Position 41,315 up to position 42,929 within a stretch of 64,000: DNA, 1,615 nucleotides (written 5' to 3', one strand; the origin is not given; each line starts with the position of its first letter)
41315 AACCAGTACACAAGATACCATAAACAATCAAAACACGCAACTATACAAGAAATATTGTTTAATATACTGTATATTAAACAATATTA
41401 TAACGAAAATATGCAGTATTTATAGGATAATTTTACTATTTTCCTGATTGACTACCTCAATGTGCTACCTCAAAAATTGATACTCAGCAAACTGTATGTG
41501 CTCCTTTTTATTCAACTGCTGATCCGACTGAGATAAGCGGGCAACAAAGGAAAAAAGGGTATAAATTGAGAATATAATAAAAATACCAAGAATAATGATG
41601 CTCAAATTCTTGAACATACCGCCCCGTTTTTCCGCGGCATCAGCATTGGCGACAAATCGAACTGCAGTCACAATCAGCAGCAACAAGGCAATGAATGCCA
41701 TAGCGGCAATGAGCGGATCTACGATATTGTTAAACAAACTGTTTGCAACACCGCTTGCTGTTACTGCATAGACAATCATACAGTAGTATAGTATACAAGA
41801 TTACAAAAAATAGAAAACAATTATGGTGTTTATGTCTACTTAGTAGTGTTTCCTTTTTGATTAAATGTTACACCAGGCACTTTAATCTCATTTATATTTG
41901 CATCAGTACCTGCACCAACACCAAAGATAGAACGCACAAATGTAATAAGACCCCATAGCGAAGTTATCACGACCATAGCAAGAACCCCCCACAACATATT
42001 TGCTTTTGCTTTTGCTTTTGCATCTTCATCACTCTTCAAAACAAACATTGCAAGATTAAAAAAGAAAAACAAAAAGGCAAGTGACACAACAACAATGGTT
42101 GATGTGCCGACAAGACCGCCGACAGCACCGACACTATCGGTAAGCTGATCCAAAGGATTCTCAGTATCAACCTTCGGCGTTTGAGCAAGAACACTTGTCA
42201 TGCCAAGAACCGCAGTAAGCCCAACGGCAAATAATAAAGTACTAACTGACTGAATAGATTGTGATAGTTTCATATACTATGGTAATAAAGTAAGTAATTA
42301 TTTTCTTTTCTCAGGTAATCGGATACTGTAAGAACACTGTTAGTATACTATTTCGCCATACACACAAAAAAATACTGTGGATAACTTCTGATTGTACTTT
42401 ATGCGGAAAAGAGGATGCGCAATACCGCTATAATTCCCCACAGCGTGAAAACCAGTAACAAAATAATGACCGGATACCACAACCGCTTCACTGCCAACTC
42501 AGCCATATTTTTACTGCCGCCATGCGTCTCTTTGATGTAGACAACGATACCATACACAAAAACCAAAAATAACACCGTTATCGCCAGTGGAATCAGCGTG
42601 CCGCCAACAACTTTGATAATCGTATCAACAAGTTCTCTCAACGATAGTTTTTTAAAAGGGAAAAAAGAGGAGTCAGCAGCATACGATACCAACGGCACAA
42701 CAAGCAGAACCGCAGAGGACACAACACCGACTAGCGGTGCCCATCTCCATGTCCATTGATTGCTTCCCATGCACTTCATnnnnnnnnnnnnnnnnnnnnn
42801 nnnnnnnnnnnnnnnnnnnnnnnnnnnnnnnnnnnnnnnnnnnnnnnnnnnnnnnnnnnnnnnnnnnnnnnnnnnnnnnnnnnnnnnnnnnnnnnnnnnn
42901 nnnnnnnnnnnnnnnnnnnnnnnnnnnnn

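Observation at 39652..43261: Five paralogous small proteins with VirB2/TrbC conjugative-pilin-like topology, but no secretion ATPases nearby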

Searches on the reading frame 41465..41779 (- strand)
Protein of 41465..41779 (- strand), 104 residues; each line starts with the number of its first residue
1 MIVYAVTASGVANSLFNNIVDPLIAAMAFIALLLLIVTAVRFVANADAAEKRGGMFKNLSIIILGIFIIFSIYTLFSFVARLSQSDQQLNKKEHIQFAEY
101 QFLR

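Call 3: search_protein_families(library=pfam, proteins=[window:41465-41779:-], max_evalue=1)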
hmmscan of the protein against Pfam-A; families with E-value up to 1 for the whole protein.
window:41465-41779:- (104 aa): 11 families
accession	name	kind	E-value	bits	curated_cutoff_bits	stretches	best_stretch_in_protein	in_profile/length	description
PF18895.5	T4SS_pilin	-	0.00062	20.2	26.6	1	14-79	7-71/71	Type IV secretion system pilin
PF13150.11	TraL_transposon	-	0.026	14.7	27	1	61-99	32-70/86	Conjugative transposon protein TraL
PF04956.18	TrbC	-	0.032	14.9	27.9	1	5-71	30-90/98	TrbC/VIRB2 pilin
PF02203.21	TarH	-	0.043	14.1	25.2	0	19-47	7-35/177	Tar ligand binding domain homologue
PF14899.11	DUF4492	-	0.088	13.2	27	1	60-95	22-58/63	Domain of unknown function (DUF4492)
PF20563.3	DUF6773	-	0.088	13.1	27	1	25-97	90-155/163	Family of unknown function (DUF6773)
PF06103.16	DUF948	-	0.12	13.1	37.2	0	23-40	4-21/89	Bacterial protein of unknown function (DUF948)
PF01529.25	DHHC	-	0.13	12.7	28.7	1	27-95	61-130/133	DHHC palmitoyltransferase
PF12725.13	DUF3810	-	0.13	12.1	28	1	22-100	23-99/311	Protein of unknown function (DUF3810)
PF20990.2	DUF2207_C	-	0.15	12.2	33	1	24-86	148-196/247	Predicted membrane protein (DUF2207) C-terminal domain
PF10329.14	DUF2417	-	0.16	11.9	25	1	25-87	46-105/234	Region of unknown function (DUF2417)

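Call 10: search_protein_families(library=ncbifam, proteins=[window:41465-41779:-], max_evalue=0.1)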
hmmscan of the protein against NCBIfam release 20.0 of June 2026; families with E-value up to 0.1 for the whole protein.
window:41465-41779:- (104 aa): 4 families
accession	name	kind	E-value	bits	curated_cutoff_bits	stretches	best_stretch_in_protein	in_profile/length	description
NF045849.1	ICE_MMCAP2_0565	equivalog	5.4e-05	22.8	40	1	15-80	12-77/80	Mbov_0395 family pilin-like conjugal transfer protein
NF007749.0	PRK10429.1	equivalog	0.0086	14.9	456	1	28-99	152-222/473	melibiose:sodium transporter MelB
NF046000.1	MAG1210_fam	subfamily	0.032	12.9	275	1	27-94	72-136/550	MAG1210 family protein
TIGR03943.1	TIGR03943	equivalog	0.098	12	88.8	0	9-90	2-84/221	TIGR03943 family putative permease subunit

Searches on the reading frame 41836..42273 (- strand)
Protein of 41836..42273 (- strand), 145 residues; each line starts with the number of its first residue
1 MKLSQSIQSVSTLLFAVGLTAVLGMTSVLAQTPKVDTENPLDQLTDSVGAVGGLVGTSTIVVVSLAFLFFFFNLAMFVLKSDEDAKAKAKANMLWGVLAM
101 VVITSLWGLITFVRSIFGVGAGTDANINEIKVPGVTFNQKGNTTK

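Call 3: search_protein_families(library=pfam, proteins=[window:41836-42273:-], max_evalue=1)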
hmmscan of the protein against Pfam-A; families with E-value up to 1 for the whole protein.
window:41836-42273:- (145 aa): 4 families
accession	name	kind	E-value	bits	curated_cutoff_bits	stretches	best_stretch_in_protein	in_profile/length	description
PF18895.5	T4SS_pilin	-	0.00017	22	26.6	1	45-113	13-71/71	Type IV secretion system pilin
PF04956.18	TrbC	-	0.0031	18.1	27.9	1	1-71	1-72/98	TrbC/VIRB2 pilin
PF03348.21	Serinc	-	0.028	13.8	24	1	54-108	71-126/434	Serine incorporator (Serinc)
PF10066.14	DUF2304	-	0.64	10.7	25.5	1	65-125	4-66/106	Uncharacterized conserved protein (DUF2304)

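Call 10: search_protein_families(library=ncbifam, proteins=[window:41836-42273:-], max_evalue=0.1)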
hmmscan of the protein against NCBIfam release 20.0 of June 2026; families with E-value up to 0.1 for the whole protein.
window:41836-42273:- (145 aa): 2 families
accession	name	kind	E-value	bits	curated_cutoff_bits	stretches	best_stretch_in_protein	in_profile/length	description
NF045849.1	ICE_MMCAP2_0565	equivalog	3.3e-07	29.9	40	1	43-116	4-79/80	Mbov_0395 family pilin-like conjugal transfer protein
NF045937.1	MSC_0624_12TM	equivalog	0.0089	14.6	70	1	59-114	212-267/445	MSC_0624 family F1-like ATPase-associated membrane protein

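Call 26: find_homologous_proteins(query=window:41836-42273:-, max_evalue=0.001)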
Query window:41836-42273:- (145 aa): 4 proteins with E <= 0.001 among 145 candidates.
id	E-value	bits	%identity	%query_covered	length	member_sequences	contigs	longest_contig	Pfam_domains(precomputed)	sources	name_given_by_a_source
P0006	2.3e-83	295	100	100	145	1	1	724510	-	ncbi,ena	-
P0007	1.8e-71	256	90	99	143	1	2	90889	-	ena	-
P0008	2.2e-23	101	49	75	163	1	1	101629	-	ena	-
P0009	1.1e-20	92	47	74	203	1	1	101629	-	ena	-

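Call 27: find_encoding_contigs(protein=P0006, flank=10000, max_places=4)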
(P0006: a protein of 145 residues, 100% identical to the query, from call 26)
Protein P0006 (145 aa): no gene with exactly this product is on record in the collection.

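Call 28: find_encoding_contigs(protein=P0008, flank=10000, max_places=3)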
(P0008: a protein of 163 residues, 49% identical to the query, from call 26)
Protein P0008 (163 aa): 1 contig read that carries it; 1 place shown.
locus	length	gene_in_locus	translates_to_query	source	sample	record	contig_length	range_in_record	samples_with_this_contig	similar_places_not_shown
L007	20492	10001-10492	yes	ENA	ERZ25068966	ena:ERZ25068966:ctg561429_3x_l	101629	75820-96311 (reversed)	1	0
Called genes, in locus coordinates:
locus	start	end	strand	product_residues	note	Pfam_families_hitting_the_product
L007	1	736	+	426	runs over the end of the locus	PF00675:Peptidase_M16, PF05193:Peptidase_M16_C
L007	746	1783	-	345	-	-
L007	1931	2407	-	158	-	PF10502:Peptidase_S26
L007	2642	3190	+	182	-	PF01195:Pept_tRNA_hydro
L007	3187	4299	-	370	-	PF00575:S1 (weak), PF23459:S1_RRP5 (faint), PF00575:S1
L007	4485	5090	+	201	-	-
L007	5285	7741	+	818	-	PF00521:DNA_topoisoIV, PF03989:DNA_gyraseA_C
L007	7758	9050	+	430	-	-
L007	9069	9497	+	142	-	PF18895:T4SS_pilin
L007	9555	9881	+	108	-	-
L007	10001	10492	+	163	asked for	-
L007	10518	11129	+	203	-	-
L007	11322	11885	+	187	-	PF18895:T4SS_pilin (weak)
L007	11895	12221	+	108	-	PF04956:TrbC (weak), PF18895:T4SS_pilin (weak)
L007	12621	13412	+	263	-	-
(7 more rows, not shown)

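Call 72: find_encoding_contigs(protein=P0007, flank=10000, max_places=2)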
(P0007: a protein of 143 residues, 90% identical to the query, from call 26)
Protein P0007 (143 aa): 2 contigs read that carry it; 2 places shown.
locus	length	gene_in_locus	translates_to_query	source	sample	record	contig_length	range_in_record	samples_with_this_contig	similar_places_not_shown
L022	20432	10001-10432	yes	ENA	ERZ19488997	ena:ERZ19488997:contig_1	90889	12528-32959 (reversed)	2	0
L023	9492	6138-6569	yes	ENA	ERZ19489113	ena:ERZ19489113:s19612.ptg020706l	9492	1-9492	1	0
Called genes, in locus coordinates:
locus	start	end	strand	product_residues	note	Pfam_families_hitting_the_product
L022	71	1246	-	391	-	-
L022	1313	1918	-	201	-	PF10502:Peptidase_S26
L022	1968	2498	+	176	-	PF01195:Pept_tRNA_hydro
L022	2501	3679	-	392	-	PF21710:Spt6_S1 (faint), PF00575:S1, PF23459:S1_RRP5 (faint), PF00575:S1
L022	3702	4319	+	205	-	-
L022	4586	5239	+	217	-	PF13401:AAA_22 (weak), PF13521:AAA_28 (weak), PF02223:Thymidylate_kin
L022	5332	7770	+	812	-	PF00521:DNA_topoisoIV, PF03989:DNA_gyraseA_C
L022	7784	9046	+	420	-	PF13416:SBP_bac_8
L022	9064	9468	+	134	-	PF04956:TrbC (weak), PF18895:T4SS_pilin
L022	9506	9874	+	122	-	-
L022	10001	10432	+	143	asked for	-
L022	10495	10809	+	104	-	-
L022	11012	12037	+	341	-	-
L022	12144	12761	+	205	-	-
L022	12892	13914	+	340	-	-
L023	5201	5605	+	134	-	PF04956:TrbC (weak), PF18895:T4SS_pilin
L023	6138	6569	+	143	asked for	-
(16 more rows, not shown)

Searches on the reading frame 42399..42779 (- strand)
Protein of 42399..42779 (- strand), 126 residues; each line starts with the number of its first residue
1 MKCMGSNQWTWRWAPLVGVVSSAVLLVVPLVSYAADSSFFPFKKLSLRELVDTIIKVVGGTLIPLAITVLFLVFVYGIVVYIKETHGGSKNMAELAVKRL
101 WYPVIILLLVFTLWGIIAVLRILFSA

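Call 3: search_protein_families(library=pfam, proteins=[window:42399-42779:-], max_evalue=1)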
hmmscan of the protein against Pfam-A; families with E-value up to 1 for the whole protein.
window:42399-42779:- (126 aa): 5 families
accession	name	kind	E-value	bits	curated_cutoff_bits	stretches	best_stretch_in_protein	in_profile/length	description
PF18895.5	T4SS_pilin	-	0.03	14.8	26.6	1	51-119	5-70/71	Type IV secretion system pilin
PF25258.1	DUF7859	-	0.069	13.5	27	1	50-85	1-36/49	Family of unknown function (DUF7859)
PF22571.1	LiaI-LiaF-TM_PspC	-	0.27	11.4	27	1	47-122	23-99/142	PspC transmembrane region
PF12725.13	DUF3810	-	0.47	10.2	28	1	58-116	24-81/311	Protein of unknown function (DUF3810)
PF13314.11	DUF4083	-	0.88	10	25.4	0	59-85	3-29/57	Domain of unknown function (DUF4083)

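Call 10: search_protein_families(library=ncbifam, proteins=[window:42399-42779:-], max_evalue=0.1)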
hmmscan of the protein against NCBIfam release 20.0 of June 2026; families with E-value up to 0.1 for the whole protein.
window:42399-42779:- (126 aa): 1 family
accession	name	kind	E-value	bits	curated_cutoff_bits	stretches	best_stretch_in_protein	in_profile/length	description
NF045849.1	ICE_MMCAP2_0565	equivalog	9.1e-05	22.1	40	1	47-119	2-75/80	Mbov_0395 family pilin-like conjugal transfer protein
